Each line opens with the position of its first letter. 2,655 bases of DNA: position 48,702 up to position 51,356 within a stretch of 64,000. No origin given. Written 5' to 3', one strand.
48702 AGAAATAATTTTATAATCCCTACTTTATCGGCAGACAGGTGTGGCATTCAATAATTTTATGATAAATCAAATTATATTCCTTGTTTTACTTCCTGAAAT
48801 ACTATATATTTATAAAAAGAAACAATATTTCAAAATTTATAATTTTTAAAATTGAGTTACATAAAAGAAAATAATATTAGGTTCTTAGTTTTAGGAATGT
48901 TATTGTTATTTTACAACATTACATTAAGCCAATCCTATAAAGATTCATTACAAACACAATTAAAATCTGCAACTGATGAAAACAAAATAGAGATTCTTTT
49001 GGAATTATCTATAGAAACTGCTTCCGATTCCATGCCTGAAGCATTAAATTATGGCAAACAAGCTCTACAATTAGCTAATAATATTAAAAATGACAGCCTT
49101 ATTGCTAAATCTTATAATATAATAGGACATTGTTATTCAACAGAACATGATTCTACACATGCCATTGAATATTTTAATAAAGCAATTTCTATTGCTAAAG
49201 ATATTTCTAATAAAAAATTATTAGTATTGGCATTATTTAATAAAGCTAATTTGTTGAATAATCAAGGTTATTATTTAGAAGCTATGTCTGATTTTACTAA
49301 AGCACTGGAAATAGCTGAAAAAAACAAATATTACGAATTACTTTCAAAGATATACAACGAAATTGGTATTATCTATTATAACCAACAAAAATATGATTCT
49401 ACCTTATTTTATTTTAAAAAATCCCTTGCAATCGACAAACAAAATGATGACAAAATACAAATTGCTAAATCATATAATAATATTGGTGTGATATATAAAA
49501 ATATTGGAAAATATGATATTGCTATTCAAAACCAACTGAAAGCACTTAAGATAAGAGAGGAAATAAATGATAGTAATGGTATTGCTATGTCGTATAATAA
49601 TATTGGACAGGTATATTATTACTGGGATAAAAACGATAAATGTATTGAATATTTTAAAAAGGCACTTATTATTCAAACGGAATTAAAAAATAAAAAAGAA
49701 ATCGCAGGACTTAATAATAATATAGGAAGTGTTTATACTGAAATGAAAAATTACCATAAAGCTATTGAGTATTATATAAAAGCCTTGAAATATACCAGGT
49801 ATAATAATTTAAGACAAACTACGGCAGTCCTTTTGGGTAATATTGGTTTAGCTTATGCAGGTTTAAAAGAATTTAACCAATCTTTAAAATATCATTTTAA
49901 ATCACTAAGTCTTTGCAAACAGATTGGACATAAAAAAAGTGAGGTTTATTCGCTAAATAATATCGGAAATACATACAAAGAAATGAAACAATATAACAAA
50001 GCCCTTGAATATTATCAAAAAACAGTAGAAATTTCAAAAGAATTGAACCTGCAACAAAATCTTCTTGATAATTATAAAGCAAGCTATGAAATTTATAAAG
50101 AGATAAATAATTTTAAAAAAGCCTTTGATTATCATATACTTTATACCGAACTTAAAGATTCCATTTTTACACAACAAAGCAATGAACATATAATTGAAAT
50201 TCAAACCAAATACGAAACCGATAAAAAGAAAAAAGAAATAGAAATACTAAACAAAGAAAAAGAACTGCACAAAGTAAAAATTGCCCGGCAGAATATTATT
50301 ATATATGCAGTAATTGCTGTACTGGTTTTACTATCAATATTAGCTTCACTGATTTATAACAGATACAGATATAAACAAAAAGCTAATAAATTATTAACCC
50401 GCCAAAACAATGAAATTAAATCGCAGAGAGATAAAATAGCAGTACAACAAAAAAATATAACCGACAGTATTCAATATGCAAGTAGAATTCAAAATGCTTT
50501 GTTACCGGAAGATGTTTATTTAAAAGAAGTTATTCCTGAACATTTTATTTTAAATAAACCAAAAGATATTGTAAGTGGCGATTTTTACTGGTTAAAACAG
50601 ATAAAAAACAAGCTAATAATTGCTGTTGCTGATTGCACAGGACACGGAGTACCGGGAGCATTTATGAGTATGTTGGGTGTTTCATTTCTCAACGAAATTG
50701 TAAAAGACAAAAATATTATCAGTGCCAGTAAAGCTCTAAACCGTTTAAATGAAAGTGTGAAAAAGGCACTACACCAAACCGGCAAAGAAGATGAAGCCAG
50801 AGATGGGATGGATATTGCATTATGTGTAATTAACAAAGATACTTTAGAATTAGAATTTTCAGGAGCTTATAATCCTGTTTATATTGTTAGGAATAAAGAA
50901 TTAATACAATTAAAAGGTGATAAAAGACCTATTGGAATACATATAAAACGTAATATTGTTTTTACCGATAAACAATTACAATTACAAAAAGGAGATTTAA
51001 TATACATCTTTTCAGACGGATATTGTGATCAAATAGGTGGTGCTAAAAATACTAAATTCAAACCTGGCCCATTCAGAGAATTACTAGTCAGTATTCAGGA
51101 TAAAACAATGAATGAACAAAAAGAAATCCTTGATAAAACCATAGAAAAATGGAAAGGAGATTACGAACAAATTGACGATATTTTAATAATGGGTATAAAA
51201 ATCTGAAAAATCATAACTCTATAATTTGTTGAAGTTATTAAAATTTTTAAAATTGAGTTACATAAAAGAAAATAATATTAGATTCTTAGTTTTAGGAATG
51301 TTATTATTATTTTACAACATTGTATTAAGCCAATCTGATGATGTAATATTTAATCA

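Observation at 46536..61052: Tandem battery of five membrane receptor PP2C (SpoIIE/RsbU-type) phosphatases with interchangeable sensor modules and no visible substrate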

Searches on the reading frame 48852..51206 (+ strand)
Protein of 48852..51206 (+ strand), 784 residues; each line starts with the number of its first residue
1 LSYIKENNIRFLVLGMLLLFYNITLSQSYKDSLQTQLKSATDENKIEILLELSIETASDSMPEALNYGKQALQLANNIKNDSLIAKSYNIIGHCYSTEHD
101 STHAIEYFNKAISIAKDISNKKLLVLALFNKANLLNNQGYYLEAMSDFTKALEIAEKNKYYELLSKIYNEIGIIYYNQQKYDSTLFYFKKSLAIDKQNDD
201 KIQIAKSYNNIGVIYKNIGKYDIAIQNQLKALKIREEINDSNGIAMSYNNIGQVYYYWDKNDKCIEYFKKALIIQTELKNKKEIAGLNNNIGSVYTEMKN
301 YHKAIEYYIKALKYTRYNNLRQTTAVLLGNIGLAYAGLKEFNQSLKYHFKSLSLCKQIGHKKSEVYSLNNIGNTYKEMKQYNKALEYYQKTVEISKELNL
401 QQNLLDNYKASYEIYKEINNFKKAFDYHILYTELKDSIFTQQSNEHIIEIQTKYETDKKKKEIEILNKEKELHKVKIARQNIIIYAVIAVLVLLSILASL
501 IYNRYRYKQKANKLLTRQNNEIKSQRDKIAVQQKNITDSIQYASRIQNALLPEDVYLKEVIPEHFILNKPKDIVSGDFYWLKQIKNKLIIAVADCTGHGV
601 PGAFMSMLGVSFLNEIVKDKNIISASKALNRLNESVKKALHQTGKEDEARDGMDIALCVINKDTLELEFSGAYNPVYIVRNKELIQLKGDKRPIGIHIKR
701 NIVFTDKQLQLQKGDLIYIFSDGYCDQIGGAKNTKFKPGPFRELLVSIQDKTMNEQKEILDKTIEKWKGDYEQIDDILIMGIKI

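Call 5: search_protein_families(library=pfam, proteins=[window:48852-51206:+], max_evalue=0.01)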
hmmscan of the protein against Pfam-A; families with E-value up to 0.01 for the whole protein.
window:48852-51206:+ (784 aa): 14 families
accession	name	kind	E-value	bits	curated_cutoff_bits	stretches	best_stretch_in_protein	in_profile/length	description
PF13424.12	TPR_12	-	7.7e-50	167.4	30.1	5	324-397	2-77/77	Tetratricopeptide repeat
PF00515.34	TPR_1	-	5.3e-44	146.7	27.8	7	366-394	2-30/34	Tetratricopeptide repeat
PF13181.12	TPR_8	-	2.3e-34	115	25.7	6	287-315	3-31/34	Tetratricopeptide repeat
PF13374.12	TPR_10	-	1e-33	114.8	27.5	2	367-398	4-35/42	Tetratricopeptide repeat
PF07719.23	TPR_2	-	5.2e-31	104.6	27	2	367-396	3-32/34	Tetratricopeptide repeat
PF07228.17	SpoIIE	-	2.2e-21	77.1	25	1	586-783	3-190/192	Stage II sporulation protein E (SpoIIE)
PF13176.12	TPR_7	-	1.8e-16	59.2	27.9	0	290-315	4-28/36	Tetratricopeptide repeat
PF17874.7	TPR_MalT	-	5.7e-12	46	45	2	55-204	11-161/336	MalT-like TPR region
PF13431.12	TPR_17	-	6.6e-06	26.4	24.4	0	188-226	2-34/34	Tetratricopeptide repeat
PF12968.13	DUF3856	-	2.1e-05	24.9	27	1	87-159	64-134/143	Domain of Unknown Function (DUF3856)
PF08238.18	Sel1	-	0.00027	21.8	30.7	0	299-311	19-31/36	Sel1 repeat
PF13174.12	TPR_6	-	0.0023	18.9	26.3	0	371-392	6-27/33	Tetratricopeptide repeat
PF25068.1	ARM_TT21_4th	-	0.0041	17.8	30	1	288-330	2-44/153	Tetratricopeptide repeat protein 21 forth ARM domain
PF09716.15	ETRAMP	-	0.0089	16.5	29.1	1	447-510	27-81/81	Malarial early transcribed membrane protein (ETRAMP)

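Call 17: search_protein_families(library=ncbifam, proteins=[window:48852-51206:+], max_evalue=0.001)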
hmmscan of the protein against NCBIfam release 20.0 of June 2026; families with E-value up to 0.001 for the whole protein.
window:48852-51206:+ (784 aa): 9 families
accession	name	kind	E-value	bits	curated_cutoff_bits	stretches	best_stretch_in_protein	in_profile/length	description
NF038263.1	prot_phos_SiaA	equivalog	3.1e-60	204.5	700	1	516-783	391-656/658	biofilm regulation protein phosphatase SiaA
NF053520.1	HK_Porph_FimS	equivalog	2.9e-44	151.4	600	3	246-523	125-394/618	sensor histidine kinase FimS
NF053779.1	BT3442_fam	equivalog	4e-26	91.9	940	3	137-274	114-251/563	BT3442 family protein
NF041717.1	HaaA_phane_TPR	equivalog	7.4e-19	67.4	1125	1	170-400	637-867/882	cyclophane-containing RiPP biosynthesis TPR protein HaaT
TIGR02521.1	type_IV_pilW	equivalog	1.2e-13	51.2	154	2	73-201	53-171/234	type IV pilus biogenesis/stability protein PilW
NF053617.1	SARPRegAfsRStmc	equivalog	8.2e-13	47.2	1430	2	189-399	760-970/986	SARP-family global regulator AfsR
NF052312.1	T9SS_PorW_SprE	equivalog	1.7e-10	40.2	250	1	59-225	193-348/716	type IX secretion system periplasmic lipoprotein PorW/SprE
NF058541.1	SusR_regulator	equivalog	2.3e-05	23.8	480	0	157-409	39-285/515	SusR family glycan utilization regulator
NF033484.1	Stp1_PP2C_phos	equivalog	0.00075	19.1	230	0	577-690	13-128/232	Stp1/IreP family PP2C-type Ser/Thr phosphatase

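Call 49: find_encoding_contigs(protein=window:48852-51206:+, flank=10000, max_places=4)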
Protein window:48852-51206:+ (784 aa): no gene with exactly this product is on record in the collection.
